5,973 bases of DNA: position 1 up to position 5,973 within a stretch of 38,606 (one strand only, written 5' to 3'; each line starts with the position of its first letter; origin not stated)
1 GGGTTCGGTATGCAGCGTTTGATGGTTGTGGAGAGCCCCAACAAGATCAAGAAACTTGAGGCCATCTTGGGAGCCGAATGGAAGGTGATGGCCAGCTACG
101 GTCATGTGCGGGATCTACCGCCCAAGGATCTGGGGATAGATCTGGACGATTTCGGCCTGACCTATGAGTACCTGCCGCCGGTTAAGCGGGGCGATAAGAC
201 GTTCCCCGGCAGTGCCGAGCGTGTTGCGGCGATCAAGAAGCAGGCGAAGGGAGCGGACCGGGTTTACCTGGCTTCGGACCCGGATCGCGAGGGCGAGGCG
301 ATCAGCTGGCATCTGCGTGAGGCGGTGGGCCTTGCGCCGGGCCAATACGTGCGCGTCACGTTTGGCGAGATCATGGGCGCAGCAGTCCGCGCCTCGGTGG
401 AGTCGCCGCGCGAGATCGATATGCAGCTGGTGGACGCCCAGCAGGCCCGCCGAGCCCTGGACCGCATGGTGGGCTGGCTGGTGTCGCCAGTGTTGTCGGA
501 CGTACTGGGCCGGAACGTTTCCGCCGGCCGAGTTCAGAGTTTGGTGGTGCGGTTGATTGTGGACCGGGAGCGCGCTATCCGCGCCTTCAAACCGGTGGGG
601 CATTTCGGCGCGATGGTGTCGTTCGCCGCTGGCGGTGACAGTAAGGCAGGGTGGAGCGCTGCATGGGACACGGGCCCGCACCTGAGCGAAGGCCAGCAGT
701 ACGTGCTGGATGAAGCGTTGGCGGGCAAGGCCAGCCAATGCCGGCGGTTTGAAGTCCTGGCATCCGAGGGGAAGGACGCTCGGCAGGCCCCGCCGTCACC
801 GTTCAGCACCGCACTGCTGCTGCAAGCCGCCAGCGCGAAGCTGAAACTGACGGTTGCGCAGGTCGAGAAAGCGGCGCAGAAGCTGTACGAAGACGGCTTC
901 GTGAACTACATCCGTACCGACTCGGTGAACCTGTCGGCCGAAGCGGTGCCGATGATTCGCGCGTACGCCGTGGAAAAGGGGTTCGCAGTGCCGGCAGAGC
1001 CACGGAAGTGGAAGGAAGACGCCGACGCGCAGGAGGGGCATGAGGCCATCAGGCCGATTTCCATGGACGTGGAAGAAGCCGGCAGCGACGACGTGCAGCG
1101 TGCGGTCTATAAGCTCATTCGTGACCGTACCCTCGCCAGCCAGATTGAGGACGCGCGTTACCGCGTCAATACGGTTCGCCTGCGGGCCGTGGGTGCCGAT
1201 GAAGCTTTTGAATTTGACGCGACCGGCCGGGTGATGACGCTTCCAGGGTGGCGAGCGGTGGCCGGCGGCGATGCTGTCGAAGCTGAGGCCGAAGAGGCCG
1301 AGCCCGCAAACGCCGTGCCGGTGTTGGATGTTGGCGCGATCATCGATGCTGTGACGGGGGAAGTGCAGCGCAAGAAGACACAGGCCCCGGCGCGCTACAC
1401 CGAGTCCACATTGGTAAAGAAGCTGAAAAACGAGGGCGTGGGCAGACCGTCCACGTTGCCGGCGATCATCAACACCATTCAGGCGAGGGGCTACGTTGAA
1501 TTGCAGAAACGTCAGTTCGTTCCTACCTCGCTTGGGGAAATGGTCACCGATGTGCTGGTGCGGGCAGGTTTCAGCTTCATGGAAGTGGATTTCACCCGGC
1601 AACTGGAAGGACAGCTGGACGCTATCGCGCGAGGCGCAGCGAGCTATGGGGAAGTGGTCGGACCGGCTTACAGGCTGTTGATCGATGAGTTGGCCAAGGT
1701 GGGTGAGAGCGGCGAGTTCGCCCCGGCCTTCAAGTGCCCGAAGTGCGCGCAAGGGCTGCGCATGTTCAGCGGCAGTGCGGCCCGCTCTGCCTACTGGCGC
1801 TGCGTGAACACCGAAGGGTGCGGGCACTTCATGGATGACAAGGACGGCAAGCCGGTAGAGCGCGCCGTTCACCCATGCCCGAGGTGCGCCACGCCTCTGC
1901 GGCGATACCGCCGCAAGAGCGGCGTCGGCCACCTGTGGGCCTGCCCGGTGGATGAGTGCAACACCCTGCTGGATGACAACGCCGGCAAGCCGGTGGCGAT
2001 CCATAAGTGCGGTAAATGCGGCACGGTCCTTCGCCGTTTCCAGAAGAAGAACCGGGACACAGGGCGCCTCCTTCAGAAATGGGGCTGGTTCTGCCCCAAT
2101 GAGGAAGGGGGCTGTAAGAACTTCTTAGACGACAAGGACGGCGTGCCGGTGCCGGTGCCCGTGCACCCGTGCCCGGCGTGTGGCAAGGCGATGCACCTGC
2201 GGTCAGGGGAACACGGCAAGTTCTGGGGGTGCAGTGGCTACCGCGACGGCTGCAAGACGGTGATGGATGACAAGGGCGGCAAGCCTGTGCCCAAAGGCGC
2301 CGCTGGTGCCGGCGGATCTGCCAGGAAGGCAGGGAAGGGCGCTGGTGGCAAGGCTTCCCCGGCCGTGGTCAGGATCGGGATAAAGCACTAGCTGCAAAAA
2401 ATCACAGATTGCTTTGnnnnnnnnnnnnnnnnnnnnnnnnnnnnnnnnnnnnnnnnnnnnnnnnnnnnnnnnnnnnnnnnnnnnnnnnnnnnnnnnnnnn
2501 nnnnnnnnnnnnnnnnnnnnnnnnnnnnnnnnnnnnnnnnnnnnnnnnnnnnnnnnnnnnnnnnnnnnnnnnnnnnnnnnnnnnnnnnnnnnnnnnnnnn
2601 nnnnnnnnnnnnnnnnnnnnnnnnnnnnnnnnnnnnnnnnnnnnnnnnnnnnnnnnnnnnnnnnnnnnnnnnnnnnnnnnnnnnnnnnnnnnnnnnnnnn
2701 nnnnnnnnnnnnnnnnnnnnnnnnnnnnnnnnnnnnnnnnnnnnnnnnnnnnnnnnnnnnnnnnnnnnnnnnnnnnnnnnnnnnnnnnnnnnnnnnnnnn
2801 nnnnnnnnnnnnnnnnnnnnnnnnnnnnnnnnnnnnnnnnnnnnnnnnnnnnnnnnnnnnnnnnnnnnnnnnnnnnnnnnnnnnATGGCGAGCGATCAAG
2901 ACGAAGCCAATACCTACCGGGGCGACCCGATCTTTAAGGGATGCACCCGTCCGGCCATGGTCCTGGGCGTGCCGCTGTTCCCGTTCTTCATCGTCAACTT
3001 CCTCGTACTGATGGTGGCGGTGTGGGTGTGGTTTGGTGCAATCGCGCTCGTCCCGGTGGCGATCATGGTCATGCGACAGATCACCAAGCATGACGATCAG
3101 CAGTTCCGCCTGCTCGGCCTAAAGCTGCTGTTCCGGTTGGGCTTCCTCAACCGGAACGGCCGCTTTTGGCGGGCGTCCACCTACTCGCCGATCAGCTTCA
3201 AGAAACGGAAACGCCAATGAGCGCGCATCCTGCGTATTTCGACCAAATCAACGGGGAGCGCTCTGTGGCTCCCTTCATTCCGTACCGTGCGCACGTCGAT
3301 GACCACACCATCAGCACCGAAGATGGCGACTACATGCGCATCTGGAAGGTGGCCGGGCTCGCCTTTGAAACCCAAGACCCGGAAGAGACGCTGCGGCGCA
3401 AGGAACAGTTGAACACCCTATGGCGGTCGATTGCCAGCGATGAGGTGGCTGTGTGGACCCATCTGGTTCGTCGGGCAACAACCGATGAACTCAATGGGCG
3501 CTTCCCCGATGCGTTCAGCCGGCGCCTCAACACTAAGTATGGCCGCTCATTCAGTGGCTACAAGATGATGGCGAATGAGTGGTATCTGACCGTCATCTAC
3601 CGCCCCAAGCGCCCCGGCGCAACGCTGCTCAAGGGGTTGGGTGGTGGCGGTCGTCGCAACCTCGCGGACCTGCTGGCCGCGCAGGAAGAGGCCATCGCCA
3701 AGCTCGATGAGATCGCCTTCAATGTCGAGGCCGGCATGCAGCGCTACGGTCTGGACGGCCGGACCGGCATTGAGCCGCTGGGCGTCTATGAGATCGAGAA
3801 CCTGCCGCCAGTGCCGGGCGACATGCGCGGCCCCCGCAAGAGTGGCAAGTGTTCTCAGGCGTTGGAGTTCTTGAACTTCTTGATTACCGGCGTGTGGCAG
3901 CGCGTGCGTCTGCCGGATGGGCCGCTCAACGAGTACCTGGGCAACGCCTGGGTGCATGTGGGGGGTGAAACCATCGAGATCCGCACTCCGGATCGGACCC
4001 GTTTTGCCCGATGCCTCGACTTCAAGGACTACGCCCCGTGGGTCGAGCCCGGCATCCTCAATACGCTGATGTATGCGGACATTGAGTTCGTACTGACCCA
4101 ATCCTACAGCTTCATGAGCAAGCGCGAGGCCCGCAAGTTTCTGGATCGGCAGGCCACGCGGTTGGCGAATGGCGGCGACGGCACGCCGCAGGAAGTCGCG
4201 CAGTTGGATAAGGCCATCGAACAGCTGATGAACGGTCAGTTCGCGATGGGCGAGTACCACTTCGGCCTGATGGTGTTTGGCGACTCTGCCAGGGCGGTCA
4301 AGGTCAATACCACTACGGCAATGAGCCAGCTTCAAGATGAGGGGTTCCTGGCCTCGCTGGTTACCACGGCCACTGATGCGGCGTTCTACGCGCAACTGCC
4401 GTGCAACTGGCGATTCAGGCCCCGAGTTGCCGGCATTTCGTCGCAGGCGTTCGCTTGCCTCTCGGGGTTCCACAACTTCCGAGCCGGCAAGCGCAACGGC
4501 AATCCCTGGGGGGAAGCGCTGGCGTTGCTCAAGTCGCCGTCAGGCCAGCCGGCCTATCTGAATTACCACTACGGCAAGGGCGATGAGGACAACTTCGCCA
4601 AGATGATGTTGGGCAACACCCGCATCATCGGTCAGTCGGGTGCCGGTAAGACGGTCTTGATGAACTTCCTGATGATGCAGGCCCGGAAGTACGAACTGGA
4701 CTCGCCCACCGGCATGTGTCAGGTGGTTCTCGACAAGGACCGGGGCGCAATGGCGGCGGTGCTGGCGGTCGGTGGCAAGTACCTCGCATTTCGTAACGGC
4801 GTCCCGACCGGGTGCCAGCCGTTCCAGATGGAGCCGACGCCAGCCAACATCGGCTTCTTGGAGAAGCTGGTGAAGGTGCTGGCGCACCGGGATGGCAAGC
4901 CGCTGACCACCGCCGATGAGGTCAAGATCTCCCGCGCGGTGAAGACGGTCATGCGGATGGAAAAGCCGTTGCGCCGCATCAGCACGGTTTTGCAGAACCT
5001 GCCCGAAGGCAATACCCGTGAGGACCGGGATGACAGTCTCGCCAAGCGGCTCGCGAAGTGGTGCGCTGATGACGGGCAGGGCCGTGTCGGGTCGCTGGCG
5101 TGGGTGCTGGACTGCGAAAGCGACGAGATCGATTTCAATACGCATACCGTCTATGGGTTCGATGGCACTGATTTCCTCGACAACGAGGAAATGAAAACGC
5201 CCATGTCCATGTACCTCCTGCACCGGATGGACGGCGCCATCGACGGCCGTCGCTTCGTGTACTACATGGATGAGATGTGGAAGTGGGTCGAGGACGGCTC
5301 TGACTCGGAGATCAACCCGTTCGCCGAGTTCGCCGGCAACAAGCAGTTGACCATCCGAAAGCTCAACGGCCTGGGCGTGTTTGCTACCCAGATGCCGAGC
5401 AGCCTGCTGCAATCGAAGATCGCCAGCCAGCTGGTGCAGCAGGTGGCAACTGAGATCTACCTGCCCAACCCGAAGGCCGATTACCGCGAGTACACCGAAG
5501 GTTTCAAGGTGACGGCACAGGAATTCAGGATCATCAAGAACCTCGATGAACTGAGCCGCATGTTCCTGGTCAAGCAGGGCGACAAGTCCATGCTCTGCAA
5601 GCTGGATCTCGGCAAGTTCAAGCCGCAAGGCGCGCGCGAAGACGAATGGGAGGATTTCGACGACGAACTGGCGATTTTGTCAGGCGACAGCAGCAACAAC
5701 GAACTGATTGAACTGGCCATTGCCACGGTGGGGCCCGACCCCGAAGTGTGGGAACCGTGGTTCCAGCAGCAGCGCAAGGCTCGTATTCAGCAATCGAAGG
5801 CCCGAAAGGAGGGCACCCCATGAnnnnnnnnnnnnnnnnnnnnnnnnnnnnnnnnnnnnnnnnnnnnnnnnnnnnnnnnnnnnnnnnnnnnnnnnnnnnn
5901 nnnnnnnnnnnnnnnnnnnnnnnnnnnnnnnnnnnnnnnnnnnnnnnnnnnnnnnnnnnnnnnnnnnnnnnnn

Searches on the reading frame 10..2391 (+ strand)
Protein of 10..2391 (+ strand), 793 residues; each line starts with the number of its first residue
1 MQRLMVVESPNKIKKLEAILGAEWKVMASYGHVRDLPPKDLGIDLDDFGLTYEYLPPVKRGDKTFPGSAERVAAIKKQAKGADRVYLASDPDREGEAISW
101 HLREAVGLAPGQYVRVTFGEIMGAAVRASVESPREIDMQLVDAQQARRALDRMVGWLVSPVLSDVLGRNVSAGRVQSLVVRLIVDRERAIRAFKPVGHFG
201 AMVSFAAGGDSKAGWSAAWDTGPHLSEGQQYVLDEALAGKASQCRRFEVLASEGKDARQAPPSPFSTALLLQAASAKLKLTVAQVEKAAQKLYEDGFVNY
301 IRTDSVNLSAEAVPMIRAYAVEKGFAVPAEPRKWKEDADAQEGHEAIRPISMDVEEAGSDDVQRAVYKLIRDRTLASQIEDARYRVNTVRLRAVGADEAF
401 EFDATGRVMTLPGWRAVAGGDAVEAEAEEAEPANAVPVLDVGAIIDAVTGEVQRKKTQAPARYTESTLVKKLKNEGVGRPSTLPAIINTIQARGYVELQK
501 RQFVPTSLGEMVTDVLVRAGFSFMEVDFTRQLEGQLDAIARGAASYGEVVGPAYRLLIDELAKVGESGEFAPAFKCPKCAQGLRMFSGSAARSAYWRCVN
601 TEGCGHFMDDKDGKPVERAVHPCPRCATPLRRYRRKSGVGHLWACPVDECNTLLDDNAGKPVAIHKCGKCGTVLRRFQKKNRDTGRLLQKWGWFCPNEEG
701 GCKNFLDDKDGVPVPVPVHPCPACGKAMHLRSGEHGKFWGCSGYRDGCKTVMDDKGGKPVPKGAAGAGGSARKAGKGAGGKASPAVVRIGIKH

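Call 9: search_protein_families(library=pfam, proteins=[window:10-2391:+], max_evalue=0.001)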
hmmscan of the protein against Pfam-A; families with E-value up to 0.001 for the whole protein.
window:10-2391:+ (793 aa): 3 families
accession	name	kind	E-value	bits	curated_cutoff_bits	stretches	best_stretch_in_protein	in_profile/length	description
PF01131.25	Topoisom_bac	-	2.5e-93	313.7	35.1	1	136-550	2-410/411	DNA topoisomerase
PF01751.28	Toprim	-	1.3e-16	60.9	23.1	1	4-118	2-93/96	Toprim domain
PF01396.24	Zn_ribbon_Top1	-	4.4e-07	30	32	1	721-744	4-27/39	Topoisomerase DNA binding C4 zinc finger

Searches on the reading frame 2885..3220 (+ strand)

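Call 71: search_protein_families(library=pfam, proteins=[window:2885-3220:+], max_evalue=0.001)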
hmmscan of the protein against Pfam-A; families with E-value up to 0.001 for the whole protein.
window:2885-3220:+ (111 aa): 1 family
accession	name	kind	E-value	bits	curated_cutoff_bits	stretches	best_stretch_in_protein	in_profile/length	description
PF05101.18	VirB3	-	3.5e-21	75.7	23.9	1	14-96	3-84/84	Type IV secretory pathway, VirB3-like protein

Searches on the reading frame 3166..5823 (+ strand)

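Call 9: search_protein_families(library=pfam, proteins=[window:3166-5823:+], max_evalue=0.001)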
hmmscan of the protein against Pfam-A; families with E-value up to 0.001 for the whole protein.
window:3166-5823:+ (885 aa): 2 families
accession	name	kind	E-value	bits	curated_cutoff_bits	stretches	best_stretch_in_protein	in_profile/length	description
PF03135.19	CagE_TrbE_VirB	-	1.1e-53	182.7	21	1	225-420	9-204/204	CagE, TrbE, VirB family, component of type IV transporter system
PF19044.6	P-loop_TraG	-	2.6e-06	26.8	25.8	1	484-598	31-143/413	TraG P-loop domain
